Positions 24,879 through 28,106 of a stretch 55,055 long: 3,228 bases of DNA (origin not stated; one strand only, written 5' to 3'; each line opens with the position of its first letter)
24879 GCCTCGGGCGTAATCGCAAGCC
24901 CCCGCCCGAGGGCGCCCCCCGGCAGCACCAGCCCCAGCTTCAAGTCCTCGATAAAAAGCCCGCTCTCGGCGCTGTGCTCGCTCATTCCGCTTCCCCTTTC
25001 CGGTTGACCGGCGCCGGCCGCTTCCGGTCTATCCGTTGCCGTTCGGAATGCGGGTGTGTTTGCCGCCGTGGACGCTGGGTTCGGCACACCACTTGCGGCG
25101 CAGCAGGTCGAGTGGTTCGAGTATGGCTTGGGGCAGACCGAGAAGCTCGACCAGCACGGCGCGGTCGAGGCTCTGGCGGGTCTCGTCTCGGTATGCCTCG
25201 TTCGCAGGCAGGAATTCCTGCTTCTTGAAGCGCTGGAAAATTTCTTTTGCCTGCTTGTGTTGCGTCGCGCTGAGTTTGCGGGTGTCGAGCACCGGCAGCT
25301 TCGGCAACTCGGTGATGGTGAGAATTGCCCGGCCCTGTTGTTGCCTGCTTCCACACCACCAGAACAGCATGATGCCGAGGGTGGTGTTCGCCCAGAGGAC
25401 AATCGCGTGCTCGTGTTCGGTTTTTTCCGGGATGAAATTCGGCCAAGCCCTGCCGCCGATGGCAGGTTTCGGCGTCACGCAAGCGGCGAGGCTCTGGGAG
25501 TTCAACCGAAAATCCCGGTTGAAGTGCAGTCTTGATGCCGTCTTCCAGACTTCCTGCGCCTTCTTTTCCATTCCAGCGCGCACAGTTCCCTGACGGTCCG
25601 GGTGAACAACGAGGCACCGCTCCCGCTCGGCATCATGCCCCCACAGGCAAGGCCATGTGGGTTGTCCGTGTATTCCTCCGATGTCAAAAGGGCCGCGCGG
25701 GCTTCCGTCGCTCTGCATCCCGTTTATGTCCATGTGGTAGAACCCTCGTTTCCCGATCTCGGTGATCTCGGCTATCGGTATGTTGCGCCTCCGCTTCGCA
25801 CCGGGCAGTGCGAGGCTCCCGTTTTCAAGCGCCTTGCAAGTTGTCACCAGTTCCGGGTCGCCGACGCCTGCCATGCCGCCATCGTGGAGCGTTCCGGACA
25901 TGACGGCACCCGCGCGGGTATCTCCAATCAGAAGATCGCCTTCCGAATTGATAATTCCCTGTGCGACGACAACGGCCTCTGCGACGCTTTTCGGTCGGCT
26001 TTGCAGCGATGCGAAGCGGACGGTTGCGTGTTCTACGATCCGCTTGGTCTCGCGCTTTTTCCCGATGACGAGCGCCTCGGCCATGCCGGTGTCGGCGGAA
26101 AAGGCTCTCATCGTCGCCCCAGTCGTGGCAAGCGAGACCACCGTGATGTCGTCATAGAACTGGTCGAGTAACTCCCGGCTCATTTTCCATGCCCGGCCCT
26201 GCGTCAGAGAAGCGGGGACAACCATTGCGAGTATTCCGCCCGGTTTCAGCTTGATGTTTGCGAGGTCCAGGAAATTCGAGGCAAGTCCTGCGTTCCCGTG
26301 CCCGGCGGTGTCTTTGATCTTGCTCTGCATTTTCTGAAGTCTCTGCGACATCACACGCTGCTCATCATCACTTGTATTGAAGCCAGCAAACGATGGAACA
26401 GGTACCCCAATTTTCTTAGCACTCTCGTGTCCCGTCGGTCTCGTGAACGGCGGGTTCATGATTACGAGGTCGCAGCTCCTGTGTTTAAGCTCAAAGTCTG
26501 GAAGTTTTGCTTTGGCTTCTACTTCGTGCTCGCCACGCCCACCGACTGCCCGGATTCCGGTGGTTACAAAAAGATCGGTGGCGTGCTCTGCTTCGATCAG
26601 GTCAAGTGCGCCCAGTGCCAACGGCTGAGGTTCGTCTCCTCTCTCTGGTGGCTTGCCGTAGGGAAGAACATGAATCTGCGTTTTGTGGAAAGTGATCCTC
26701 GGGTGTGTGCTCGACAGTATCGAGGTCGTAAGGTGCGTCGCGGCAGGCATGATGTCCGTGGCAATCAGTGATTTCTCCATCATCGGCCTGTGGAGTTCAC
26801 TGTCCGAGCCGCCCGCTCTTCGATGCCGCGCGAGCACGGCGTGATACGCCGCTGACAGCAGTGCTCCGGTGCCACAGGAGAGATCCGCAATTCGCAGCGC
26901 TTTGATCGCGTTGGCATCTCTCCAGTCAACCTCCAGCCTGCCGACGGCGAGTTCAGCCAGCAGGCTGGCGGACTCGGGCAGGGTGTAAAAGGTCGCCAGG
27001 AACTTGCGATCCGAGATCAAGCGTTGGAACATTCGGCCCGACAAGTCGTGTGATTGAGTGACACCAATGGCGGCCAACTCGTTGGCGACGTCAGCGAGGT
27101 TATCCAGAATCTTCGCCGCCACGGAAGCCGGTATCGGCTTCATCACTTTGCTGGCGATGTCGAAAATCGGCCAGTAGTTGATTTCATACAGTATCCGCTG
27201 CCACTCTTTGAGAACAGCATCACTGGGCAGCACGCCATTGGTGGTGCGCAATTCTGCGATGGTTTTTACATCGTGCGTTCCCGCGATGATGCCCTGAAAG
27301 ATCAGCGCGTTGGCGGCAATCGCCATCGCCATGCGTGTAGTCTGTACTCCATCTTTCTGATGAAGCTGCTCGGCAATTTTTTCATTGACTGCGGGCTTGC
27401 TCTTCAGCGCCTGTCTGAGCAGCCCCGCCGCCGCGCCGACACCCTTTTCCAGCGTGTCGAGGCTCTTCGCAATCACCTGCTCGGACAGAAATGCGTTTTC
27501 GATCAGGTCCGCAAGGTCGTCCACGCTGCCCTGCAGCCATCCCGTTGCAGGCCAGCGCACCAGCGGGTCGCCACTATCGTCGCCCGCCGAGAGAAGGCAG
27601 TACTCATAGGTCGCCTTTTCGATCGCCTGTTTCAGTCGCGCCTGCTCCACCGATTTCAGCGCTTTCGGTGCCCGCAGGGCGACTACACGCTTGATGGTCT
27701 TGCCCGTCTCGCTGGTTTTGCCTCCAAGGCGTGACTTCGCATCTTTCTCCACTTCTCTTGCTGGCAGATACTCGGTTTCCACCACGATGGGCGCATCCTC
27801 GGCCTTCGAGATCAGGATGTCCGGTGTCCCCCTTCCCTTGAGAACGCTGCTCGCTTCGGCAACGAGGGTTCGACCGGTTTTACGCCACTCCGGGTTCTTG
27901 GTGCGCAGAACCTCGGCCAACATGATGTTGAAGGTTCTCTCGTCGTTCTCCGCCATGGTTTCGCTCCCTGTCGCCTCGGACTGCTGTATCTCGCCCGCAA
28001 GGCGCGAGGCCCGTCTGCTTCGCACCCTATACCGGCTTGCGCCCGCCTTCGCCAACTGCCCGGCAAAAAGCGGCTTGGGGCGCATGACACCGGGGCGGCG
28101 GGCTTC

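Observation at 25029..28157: Lower-G+C single-gene insertion encoding a 975-aa methyltransferase fusion: candidate Type IIG-like or novel single-protein defence system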

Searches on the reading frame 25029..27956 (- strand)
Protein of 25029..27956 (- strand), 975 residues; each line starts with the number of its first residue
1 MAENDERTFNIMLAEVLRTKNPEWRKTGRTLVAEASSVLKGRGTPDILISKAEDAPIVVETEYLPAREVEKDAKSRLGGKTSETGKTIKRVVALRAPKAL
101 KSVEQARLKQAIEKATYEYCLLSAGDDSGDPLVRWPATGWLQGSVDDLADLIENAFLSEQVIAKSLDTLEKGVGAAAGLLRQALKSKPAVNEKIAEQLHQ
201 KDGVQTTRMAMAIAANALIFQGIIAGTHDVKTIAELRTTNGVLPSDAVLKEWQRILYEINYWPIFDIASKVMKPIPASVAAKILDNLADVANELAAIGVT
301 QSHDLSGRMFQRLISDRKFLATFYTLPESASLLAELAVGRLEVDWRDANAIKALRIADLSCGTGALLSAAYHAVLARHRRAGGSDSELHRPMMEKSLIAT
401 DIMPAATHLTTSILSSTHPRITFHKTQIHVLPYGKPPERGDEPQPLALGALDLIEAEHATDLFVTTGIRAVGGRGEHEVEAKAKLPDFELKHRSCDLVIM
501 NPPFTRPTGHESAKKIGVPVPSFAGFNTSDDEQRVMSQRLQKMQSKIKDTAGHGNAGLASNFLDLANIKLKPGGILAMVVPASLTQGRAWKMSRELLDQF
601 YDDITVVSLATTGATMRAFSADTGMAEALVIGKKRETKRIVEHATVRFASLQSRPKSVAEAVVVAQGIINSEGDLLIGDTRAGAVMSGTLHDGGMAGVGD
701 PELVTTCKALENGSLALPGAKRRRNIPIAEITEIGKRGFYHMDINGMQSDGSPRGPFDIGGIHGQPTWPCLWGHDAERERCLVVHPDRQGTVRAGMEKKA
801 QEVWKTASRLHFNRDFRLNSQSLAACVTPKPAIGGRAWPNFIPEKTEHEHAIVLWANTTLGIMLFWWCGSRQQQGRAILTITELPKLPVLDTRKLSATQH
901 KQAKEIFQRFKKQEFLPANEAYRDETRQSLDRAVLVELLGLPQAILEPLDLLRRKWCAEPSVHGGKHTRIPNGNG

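Call 5: search_protein_families(library=pfam, proteins=[window:25029-27956:-], max_evalue=1)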
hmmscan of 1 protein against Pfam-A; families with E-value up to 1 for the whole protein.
window:25029-27956:- (975 aa): 3 families
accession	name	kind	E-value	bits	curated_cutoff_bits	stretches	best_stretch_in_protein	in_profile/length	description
PF05175.20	MTS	-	0.0012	19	23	0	489-508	93-112/170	Methyltransferase small domain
PF07669.17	Eco57I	-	0.0015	19.1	25.3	1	475-603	55-156/171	Eco57I restriction-modification methylase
PF04133.19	Vps55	-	0.078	13.3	24.6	1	256-286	21-50/120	Vacuolar protein sorting 55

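Call 6: search_protein_families(library=ncbifam, proteins=[window:25029-27956:-], max_evalue=1)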
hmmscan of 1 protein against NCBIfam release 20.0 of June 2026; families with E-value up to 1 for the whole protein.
window:25029-27956:- (975 aa): 2 families
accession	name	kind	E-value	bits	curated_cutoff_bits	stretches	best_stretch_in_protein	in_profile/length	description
TIGR03534.1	RF_mod_PrmC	equivalog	0.0075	15.8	199.1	1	351-425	87-144/253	peptide chain release factor N(5)-glutamine methyltransferase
TIGR02987.1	met_A_Alw26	exception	0.088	11.5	353.5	1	482-607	100-220/523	Alw26I/Eco31I/Esp3I family type II restriction adenine-specific DNA-methyltransferase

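Call 7: search_protein_families(library=padloc, proteins=[window:25029-27956:-], max_evalue=1)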
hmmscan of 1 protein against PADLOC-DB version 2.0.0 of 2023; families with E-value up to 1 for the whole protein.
window:25029-27956:- (975 aa): 16 families
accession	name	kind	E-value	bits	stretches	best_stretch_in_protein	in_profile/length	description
PDLC04134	mad2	-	3.6e-10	37.3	1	285-637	232-448/492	mads_2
PDLC03338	MTase_II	-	4.9e-08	30.2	2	317-416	126-215/604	Type II methyltransferase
PDLC03348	MTase_II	-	9e-05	19.2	1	299-410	197-305/727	Type II methyltransferase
PDLC03021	MTase_I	-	0.00025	18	1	355-409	187-240/491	Type I methyltransferase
PDLC03291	MTase_II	-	0.00049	17.5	1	288-380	155-248/362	Type II methyltransferase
PDLC03226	MTase_II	-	0.00081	16.1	1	550-658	156-258/579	Type II methyltransferase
PDLC02525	PglX|PglXI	-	0.0014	15.4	1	347-411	278-342/607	PglX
PDLC03258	MTase_II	-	0.0018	15.5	1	569-598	144-173/366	Type II methyltransferase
PDLC03026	MTase_I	-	0.0025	15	1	476-600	235-328/487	Type I methyltransferase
PDLC03024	MTase_I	-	0.0055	13.2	1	487-596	408-528/628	Type I methyltransferase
PDLC03624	REase_MTase_IIG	-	0.0068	12.3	1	553-612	571-631/1271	Type IIG restriction enzyme-methyltransferase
PDLC03267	MTase_II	-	0.0092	12.9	1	565-610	154-199/539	Type II methyltransferase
PDLC03606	REase_MTase_IIG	-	0.013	11.7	0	886-936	856-906/935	Type IIG restriction enzyme-methyltransferase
PDLC02643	DrmMI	-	0.031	10.1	1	533-658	885-1006/1347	DrmMI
PDLC03623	REase_MTase_IIG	-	0.046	9.5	1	309-380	290-355/1022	Type IIG restriction enzyme-methyltransferase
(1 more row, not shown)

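Call 8: find_homologous_proteins(query=window:25029-27956:-)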
Query window:25029-27956:- (975 aa): 4871 proteins with E <= 0.001 among 8000 candidates; the best 120 are listed.
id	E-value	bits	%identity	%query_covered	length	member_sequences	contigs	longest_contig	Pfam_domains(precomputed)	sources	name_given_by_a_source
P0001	0.0e+0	2205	100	100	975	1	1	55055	-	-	-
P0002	0.0e+0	1188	57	99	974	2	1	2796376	-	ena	-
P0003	0.0e+0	1183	57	99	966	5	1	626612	-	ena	-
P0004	0.0e+0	1183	57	99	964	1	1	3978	-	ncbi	-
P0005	0.0e+0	1165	56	99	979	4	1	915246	-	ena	-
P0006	0.0e+0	1164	56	99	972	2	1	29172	-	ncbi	-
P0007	0.0e+0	1158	57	99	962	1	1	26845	-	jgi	-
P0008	0.0e+0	1157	57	99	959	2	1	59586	-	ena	-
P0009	0.0e+0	1153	56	99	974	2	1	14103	-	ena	-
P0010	0.0e+0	1148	56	99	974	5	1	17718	-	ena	-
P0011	0.0e+0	1148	56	99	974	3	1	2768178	-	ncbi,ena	-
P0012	0.0e+0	1143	56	99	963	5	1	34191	-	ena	-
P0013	0.0e+0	1140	55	99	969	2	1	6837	-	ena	-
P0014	0.0e+0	1131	56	99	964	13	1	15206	-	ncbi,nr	ncbi:MAG: hypothetical protein OXU98_08940 [Gammaproteobacteria bacterium]|nr:hypothetical protein [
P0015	0.0e+0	1127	55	99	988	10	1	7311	-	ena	-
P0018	0.0e+0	1121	55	99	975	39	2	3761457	-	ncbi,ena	-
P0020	0.0e+0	1119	55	99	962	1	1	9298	PF07669.18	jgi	-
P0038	0.0e+0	1102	54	99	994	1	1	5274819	-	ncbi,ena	-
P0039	0.0e+0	1101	54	99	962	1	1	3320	PF07669.18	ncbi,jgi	ncbi:MAG: hypothetical protein OD918_11990 [Gammaproteobacteria bacterium]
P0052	0.0e+0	1089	53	99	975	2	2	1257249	-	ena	-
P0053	0.0e+0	1087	54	99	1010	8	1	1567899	-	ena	-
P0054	0.0e+0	1086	54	99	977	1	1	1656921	-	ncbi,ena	-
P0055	0.0e+0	1084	54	100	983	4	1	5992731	-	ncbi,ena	-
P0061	0.0e+0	1080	53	99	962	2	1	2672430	PF07669.18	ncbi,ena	-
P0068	0.0e+0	1075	52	99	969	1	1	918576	-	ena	-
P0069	0.0e+0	1075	53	99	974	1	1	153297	-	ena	-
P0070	0.0e+0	1075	53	99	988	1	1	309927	-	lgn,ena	-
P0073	0.0e+0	1074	53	99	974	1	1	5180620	-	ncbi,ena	-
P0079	0.0e+0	1069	52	99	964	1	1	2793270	-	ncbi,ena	-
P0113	0.0e+0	1052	53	99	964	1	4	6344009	-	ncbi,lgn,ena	-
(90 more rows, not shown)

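Call 9: search_solved_structures(query=window:25029-27956:-, max_evalue=1)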
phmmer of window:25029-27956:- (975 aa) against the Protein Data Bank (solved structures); distinct sequences matched with E-value up to 1: 1.
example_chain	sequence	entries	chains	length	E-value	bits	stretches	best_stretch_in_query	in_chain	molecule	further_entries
2e8c_A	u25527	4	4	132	0.76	10.8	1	28-124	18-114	Hypothetical protein Aq_1549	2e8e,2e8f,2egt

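Call 11: find_encoding_contigs(protein=P0002, flank=8000, max_places=2)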
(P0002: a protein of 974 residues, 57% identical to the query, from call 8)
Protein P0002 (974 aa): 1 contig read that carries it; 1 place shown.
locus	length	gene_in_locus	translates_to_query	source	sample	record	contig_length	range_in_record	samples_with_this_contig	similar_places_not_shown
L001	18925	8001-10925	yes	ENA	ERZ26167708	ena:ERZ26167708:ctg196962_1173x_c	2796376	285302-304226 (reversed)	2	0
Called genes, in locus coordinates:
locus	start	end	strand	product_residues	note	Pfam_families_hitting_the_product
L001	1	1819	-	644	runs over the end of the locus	PF13292:DXP_synthase_N, PF02775:TPP_enzyme_C (weak), PF02779:Transket_pyr, PF02780:Transketolase_C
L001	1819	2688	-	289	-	PF00348:polyprenyl_synt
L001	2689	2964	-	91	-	PF02609:Exonuc_VII_S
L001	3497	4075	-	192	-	PF13274:SocA_Panacea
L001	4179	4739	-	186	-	-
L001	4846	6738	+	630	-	PF02518:HATPase_c, PF00204:DNA_gyraseB, PF01751:Toprim, PF00986:DNA_gyraseB_C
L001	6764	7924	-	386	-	PF13660:DUF4147, PF05161:MOFRL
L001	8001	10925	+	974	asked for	-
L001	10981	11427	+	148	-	PF00034:Cytochrom_C, PF13442:Cytochrome_CBB3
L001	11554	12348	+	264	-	PF00378:ECH_1, PF16113:ECH_2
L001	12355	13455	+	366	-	PF00180:Iso_dh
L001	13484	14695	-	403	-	PF00291:PALP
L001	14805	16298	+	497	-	PF02652:Lactate_perm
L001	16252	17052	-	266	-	PF01479:S4, PF00849:PseudoU_synth_2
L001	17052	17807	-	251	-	PF04079:SMC_ScpB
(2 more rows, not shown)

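Call 12: find_encoding_contigs(protein=P0018, flank=8000, max_places=2)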
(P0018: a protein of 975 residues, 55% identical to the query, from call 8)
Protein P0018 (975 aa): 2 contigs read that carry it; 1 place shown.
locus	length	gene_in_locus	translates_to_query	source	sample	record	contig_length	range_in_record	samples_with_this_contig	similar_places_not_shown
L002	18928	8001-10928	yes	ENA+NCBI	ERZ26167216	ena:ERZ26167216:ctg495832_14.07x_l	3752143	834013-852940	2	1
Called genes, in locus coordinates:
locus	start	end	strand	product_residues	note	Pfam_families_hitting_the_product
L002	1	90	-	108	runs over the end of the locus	PF04545:Sigma70_r4 (weak), PF13744:HTH_37 (weak), PF01381:HTH_3 (weak), PF13560:HTH_31 (weak)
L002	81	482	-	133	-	PF05973:Gp49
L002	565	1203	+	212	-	PF01656:CbiA, PF07015:VirC1 (weak), PF09140:MipZ, PF10609:ParA (weak), PF13614:AAA_31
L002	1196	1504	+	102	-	-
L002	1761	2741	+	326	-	PF04796:RepA_C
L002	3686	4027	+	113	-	PF21983:NikA-like, PF05713:MobC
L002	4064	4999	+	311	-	PF03432:Relaxase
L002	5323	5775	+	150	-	-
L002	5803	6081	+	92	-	PF01527:HTH_Tnp_1, PF13384:HTH_23 (weak), PF13518:HTH_28 (faint), PF13551:HTH_29 (weak)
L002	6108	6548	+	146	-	PF13276:HTH_21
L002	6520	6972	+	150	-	PF00665:rve, PF13683:rve_3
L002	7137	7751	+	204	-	PF01656:CbiA, PF02374:ArsA_ATPase (weak), PF06564:CBP_BcsQ (faint), PF07015:VirC1, PF09140:MipZ (weak), PF10609:ParA (weak), PF13614:AAA_31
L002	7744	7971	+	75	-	-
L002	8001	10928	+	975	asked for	-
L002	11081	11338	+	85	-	-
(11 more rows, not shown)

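Call 13: find_encoding_contigs(protein=P0113, flank=8000, max_places=2)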
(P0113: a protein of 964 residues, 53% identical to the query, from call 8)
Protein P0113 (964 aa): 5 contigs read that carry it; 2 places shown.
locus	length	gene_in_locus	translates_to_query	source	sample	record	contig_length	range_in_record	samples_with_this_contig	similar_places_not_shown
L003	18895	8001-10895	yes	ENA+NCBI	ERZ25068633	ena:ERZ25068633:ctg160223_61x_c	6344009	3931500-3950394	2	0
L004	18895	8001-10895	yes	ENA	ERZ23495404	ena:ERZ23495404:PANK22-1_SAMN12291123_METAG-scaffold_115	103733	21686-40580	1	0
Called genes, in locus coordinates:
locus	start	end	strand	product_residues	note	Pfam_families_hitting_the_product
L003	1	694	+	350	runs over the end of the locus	PF01555:N6_N4_Mtase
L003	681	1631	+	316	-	-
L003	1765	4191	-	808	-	PF12704:MacB_PCD, PF02687:FtsX, PF12704:MacB_PCD, PF02687:FtsX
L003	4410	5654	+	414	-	PF09861:Lar_N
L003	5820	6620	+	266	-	PF05721:PhyH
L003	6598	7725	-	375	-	-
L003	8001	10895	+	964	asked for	-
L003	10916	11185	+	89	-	-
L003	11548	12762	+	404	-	PF02463:SMC_N (faint), PF13175:AAA_15 (weak), PF13476:AAA_23, PF13555:AAA_29 (weak), PF13304:AAA_21, PF13175:AAA_15 (weak)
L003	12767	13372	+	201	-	PF11536:DUF3226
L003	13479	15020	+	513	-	PF00474:SSF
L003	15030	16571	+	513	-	PF22848:ASD1_dom (faint)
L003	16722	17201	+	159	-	PF13420:Acetyltransf_4 (weak), PF13527:Acetyltransf_9 (weak), PF00583:Acetyltransf_1, PF13673:Acetyltransf_10, PF13508:Acetyltransf_7, PF14542:Acetyltransf_CG (weak)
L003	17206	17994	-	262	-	PF05721:PhyH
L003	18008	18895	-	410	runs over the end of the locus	PF13229:Beta_helix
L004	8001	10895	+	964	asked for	-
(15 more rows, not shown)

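Call 17: list_cluster_members(proteins=[P0011, P0038, P0055, P0061, P0073, P0079, P0113, P0054, P0018, P0004])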
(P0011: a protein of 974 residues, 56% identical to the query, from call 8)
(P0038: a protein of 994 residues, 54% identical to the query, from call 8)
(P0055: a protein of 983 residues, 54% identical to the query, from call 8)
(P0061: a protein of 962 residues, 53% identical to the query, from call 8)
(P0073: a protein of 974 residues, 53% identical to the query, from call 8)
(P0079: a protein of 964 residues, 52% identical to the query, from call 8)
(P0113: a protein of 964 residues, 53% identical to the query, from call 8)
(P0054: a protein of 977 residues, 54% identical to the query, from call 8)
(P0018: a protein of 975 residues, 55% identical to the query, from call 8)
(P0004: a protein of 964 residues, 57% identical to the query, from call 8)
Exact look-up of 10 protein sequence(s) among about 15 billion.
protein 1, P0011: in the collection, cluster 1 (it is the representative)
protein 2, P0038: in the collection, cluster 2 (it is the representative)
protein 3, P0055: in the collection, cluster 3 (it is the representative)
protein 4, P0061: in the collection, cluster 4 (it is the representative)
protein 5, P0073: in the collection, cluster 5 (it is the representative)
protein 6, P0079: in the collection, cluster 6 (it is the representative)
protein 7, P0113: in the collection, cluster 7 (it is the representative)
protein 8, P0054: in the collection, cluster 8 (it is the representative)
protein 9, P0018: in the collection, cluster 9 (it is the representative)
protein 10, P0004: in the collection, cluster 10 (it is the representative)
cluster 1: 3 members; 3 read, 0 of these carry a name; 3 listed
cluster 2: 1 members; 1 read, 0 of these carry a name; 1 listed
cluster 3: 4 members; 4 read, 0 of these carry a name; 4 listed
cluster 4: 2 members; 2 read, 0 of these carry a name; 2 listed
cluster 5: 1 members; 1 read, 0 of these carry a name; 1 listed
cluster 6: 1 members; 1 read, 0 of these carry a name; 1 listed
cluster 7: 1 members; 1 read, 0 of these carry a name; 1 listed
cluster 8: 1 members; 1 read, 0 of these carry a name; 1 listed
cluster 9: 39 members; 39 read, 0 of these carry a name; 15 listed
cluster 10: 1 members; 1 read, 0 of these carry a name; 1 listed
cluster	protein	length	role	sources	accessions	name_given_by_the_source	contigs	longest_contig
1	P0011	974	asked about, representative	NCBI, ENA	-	-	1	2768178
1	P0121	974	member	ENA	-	-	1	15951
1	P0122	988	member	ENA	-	-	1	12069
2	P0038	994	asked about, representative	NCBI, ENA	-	-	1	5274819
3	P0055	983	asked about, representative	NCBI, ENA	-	-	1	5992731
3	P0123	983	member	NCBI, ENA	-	-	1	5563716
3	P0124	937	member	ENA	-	-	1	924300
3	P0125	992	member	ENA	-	-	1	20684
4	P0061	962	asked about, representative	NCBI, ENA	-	-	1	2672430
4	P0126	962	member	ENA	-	-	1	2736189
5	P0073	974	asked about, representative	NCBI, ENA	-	-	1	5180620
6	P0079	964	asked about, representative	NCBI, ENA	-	-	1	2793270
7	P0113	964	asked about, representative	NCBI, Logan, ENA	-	-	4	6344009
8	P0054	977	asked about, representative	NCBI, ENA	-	-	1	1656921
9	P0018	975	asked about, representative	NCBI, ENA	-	-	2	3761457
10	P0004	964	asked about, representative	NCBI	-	-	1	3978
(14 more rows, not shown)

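Call 19: search_solved_structures(query=A1, max_evalue=10, show_alignments=3)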
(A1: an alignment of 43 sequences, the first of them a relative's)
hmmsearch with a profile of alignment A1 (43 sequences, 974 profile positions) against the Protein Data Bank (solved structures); distinct sequences matched with E-value up to 10: 13.
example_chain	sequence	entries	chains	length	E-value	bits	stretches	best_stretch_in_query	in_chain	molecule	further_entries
9ewz_C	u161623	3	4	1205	0.027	15.8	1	351-407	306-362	Adenine-specific methyltransferase BrxX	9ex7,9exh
8zek_A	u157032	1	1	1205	0.027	15.8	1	351-407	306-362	site-specific DNA-methyltransferase (adenine-specific)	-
8b5w_A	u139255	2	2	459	0.045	15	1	168-221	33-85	cDNA FLJ12511 fis, clone NT2RM2001727, highly similar to Homo sapiens ubiquitin protein li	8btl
9ohl_C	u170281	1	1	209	0.65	11.2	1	488-507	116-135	rRNA N(6)-adenosine-methyltransferase METTL5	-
6h2u_A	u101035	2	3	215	0.69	11.1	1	488-507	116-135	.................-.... protein 5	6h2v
9nwd_A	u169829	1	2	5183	0.77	10.9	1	168-220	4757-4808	E3 ubiquitin-protein ligase UBR4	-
9qws_A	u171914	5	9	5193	0.78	10.9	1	168-220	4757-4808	E3 ubiquitin-protein ligase UBR4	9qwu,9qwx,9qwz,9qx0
9d9z_A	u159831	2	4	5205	0.78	10.9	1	168-220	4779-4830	UBR4 (endogenously FLAG-tagged at the N-terminus),E3 ubiquitin-protein ligase UBR4,E3 ubiq | E3 ubiquitin-protein ligase UBR4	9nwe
1g38_A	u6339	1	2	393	1.3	10.2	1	547-594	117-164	MODIFICATION METHYLASE TAQI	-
5jtv_A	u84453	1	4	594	1.4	10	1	751-801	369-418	Ubiquitin carboxyl-terminal hydrolase 7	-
2ibs_A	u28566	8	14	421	1.4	10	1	547-594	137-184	Modification methylase TaqI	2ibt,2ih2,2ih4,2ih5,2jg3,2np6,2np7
1aqi_A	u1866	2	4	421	1.4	10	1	547-594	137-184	ADENINE-N6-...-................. TAQI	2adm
1aqj_A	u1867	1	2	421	1.4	10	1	547-594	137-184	ADENINE-N6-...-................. TAQI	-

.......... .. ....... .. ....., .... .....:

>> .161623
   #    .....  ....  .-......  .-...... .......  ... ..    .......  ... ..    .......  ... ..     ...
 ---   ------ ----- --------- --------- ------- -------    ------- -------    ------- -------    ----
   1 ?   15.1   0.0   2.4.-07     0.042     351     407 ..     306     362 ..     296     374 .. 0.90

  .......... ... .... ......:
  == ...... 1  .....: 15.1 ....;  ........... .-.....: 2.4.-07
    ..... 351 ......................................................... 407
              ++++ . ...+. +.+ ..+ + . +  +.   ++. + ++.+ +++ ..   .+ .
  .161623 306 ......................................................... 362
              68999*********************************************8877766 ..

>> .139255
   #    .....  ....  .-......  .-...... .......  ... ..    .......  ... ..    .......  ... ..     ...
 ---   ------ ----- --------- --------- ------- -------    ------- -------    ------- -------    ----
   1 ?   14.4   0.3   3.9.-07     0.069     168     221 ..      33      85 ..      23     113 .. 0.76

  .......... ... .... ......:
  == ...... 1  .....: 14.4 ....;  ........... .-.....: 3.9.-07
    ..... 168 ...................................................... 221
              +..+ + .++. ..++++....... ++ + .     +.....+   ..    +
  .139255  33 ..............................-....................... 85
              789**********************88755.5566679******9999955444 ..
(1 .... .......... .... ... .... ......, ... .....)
